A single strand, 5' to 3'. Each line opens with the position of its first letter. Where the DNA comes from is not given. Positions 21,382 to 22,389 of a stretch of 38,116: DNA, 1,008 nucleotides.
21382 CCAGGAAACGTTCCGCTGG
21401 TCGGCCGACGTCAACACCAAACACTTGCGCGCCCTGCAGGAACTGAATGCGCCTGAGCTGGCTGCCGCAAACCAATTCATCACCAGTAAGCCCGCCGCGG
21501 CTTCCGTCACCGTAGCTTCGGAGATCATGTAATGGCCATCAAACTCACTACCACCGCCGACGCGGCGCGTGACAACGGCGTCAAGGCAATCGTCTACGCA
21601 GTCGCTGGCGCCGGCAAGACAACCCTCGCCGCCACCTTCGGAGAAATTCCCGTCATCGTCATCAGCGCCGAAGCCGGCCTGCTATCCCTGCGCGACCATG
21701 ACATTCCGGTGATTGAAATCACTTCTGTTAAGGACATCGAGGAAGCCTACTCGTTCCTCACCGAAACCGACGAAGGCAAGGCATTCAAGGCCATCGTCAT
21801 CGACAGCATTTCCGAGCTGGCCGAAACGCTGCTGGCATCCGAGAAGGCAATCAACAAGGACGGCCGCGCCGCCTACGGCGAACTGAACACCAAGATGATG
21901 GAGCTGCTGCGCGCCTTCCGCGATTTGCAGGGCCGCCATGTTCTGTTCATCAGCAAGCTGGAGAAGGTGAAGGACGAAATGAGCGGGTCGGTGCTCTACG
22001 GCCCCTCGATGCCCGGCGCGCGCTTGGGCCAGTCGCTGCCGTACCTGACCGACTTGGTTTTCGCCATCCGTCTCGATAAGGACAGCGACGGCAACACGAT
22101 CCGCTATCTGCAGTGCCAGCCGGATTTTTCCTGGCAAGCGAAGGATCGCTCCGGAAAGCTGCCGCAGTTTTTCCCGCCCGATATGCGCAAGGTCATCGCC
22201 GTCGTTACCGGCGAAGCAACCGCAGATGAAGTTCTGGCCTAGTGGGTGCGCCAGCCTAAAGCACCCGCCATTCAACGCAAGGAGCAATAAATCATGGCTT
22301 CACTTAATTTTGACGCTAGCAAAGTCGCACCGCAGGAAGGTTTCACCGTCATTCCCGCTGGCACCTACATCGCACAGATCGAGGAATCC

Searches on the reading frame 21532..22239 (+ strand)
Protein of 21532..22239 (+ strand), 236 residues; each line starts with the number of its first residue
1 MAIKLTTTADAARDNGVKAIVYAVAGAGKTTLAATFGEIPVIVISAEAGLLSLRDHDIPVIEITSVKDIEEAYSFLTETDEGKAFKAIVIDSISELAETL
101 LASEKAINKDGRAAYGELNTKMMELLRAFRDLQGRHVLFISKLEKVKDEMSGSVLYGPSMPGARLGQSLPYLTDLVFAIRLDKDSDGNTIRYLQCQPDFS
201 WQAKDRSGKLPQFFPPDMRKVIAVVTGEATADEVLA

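Call 64: search_protein_families(library=phrogs, proteins=[window:21532-22239:+], max_evalue=0.00001)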
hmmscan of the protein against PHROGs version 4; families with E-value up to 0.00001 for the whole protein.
window:21532-22239:+ (236 aa): 1 family
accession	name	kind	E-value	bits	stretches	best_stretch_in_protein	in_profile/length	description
phrog_124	-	DNA, RNA and nucleotide metabolism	5.1e-55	188.4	1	2-229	28-261/382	Sak4-like ssDNA annealing protein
